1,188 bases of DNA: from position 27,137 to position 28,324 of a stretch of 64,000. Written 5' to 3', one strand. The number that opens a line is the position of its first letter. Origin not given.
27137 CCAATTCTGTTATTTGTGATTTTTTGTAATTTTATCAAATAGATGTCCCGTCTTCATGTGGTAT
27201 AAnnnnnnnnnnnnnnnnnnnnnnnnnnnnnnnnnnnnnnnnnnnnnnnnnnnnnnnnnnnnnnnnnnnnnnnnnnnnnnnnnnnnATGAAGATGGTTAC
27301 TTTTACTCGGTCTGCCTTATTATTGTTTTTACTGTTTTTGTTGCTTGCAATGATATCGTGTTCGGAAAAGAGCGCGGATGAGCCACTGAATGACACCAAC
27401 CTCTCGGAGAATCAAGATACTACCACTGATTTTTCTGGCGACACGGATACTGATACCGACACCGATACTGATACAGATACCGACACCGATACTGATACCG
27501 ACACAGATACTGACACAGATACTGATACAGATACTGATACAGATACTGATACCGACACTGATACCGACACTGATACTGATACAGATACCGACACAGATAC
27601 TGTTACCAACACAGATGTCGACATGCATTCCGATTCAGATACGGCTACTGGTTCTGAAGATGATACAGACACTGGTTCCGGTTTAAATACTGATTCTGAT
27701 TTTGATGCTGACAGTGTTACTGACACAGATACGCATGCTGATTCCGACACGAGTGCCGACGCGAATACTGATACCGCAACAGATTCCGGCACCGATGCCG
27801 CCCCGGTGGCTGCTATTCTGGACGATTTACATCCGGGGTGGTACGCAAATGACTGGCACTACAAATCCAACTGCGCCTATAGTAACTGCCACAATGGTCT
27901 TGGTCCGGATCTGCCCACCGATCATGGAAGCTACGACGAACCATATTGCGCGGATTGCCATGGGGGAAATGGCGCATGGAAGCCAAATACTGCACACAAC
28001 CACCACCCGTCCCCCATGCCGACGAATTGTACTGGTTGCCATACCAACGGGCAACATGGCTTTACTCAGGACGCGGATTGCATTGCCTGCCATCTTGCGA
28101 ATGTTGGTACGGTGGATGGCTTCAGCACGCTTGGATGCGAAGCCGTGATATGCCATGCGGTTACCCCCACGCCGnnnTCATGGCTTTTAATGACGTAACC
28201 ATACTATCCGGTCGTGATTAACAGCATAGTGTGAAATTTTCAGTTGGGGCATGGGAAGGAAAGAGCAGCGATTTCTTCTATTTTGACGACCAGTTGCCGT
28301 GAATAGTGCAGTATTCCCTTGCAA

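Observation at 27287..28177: Lipoprotein combining an acidic DT stalk with a compact c3-like multihaem cytochrome module (3 CxxCH + 2 CxxxxCH)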

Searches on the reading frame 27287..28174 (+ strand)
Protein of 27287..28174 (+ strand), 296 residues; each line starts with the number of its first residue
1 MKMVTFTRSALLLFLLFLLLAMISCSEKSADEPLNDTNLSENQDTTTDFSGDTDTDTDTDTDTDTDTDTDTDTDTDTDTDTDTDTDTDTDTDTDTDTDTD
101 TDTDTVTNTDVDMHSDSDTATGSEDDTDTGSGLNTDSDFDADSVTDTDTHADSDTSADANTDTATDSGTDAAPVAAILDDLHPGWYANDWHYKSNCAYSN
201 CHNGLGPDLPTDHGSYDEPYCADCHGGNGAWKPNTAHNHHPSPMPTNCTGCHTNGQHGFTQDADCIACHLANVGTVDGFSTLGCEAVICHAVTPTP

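Call 3: search_protein_families(library=pfam, proteins=[window:27287-28174:+], max_evalue=1)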
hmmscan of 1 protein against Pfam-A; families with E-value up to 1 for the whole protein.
window:27287-28174:+ (296 aa): 4 families
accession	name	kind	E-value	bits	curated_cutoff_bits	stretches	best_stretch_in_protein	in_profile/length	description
PF14537.11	Cytochrom_c3_2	-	0.0017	19.2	25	1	191-269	2-78/79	Cytochrome c3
PF14522.11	Cytochrome_C7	-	0.037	14.3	24.8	1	220-269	15-66/67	Cytochrome c7 and related cytochrome c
PF24871.1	Piezo_TM1-24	-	0.28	10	28.8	1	5-98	287-379/682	Piezo TM1-24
PF13965.12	SID-1_RNA_chan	-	0.47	9.4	28.7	1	10-90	126-173/594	dsRNA-gated channel SID-1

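Call 4: search_protein_families(library=ncbifam, proteins=[window:27287-28174:+], max_evalue=1)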
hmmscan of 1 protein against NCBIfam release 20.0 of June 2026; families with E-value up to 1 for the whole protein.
window:27287-28174:+ (296 aa): 8 families
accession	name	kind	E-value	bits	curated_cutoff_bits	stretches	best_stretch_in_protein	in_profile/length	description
NF012181.0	MSCRAMM_SdrD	exception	9.7e-15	53.1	2500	1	40-171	1185-1316/1379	MSCRAMM family adhesin SdrD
NF000535.3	MSCRAMM_SdrC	exception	6.8e-14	50.9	1700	1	41-170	756-909/963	MSCRAMM family adhesin SdrC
NF033609.2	MSCRAMM_ClfA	exception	1.8e-11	42.5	1150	1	42-168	645-787/934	MSCRAMM family adhesin clumping factor ClfA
NF033845.1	MSCRAMM_ClfB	exception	1.6e-10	39.6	999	1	36-170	660-797/871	MSCRAMM family adhesin clumping factor ClfB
NF047727.1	4hemeCytCCctA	equivalog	0.0039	17.3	180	1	189-270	32-105/109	tetraheme c-type cytochrome CctA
NF047418.1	teichoic_AuxB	equivalog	0.009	15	300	1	10-153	132-274/345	lipoteichoic acid stability factor AuxB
NF053689.1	BamJ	equivalog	0.11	12.8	100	1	11-63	7-61/184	BamJ family beta-barrel-assembly machinery protein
NF053819.1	EF0750_LPXTG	subfamily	0.6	10.6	47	0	11-71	7-62/105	EF2685/EF0750 family sortase-dependent surface protein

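Call 6: find_homologous_proteins(query=window:27287-28174:+)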
Query window:27287-28174:+ (296 aa): 378 proteins with E <= 0.001 among 8000 candidates; the best 120 are listed.
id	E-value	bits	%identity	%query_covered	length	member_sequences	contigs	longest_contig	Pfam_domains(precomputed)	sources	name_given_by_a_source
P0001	1.9e-20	91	-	-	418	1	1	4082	-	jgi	jgi:hypothetical protein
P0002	3.4e-17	81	-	-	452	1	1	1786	PF13385.14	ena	-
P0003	6.7e-16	76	-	-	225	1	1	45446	-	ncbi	-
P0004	1.4e-15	75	37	14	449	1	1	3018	PF00932.26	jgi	jgi:hypothetical protein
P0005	6.6e-15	73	-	-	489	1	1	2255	PF00150.25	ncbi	-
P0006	5.9e-14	70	-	-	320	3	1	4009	-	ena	-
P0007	8.9e-14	69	-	-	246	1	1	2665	-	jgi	jgi:hypothetical protein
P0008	2.1e-13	68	-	-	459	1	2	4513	PF07603.18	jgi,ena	-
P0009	2.9e-13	68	-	-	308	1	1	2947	-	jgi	jgi:hypothetical protein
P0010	9.1e-13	66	-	-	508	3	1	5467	PF00932.26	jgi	jgi:hypothetical protein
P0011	1.0e-12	66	32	10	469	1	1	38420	-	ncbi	-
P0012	2.1e-12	65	-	-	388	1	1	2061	-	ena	-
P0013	4.9e-12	64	-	-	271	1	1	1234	-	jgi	jgi:hypothetical protein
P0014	2.8e-11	61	-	-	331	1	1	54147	-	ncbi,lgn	-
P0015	5.1e-11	60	-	-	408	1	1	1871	-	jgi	jgi:hypothetical protein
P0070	2.3e-8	52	45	34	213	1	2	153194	-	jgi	jgi:hypothetical protein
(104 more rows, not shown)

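Call 14: find_encoding_contigs(protein=P0070, flank=8000, max_places=4)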
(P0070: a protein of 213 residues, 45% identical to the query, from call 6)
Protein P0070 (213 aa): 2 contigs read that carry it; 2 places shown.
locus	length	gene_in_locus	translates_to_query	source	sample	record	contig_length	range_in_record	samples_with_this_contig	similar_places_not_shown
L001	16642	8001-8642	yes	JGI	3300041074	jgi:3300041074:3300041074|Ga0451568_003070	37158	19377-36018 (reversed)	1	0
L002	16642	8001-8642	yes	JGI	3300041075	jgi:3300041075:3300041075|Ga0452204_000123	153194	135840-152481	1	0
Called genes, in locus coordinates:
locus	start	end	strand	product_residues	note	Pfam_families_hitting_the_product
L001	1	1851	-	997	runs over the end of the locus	?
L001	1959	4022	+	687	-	PF02737:3HCDH_N, PF00725:3HCDH, PF00378:ECH_1, PF16113:ECH_2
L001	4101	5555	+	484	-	-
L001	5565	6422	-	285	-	PF20244:DUF6599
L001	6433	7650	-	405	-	PF00248:Aldo_ket_red, PF13187:Fer4_9 (faint)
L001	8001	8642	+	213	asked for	-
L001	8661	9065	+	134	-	-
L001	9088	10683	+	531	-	PF00501:AMP-binding, PF13193:AMP-binding_C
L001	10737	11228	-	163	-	-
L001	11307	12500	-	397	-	PF00108:Thiolase_N, PF02803:Thiolase_C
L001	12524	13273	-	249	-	PF00106:adh_short, PF08659:KR, PF13561:adh_short_C2, PF23441:SDR (weak)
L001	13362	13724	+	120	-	PF07883:Cupin_2, PF05899:Cupin_3 (weak)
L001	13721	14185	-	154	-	PF03061:4HBT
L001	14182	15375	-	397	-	PF00108:Thiolase_N, PF02803:Thiolase_C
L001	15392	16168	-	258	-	PF00378:ECH_1, PF16113:ECH_2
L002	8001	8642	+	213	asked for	-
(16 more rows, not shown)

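Call 20: find_encoding_contigs(protein=window:27287-28174:+, flank=3000, max_places=4)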
Protein window:27287-28174:+ (296 aa): no gene with exactly this product is on record in the collection.

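Call 45: list_cluster_members(proteins=[window:27293-28174:+, window:27203-28174:+, window:26744-27130:+, window:28754-29140:-, window:7626-8486:+, window:29434-31059:+])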
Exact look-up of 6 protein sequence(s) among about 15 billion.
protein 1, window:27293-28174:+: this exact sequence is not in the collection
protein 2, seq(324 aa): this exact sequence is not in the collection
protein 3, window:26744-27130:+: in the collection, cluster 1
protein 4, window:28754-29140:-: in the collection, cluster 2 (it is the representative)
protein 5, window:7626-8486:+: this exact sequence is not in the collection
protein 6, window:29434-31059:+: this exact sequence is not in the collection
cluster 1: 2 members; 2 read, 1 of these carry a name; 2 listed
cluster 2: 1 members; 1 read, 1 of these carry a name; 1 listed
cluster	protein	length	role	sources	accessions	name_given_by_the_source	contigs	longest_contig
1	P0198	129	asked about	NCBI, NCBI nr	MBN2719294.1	MAG: nuclear transport factor 2 family protein [Deltaproteobacteria bacterium] | nuclear transport factor 2 family protein [Deltaproteobacteria bacterium]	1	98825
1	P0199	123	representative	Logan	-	-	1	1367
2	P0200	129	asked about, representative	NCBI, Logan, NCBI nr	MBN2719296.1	MAG: response regulator [Deltaproteobacteria bacterium] | response regulator [Deltaproteobacteria bacterium]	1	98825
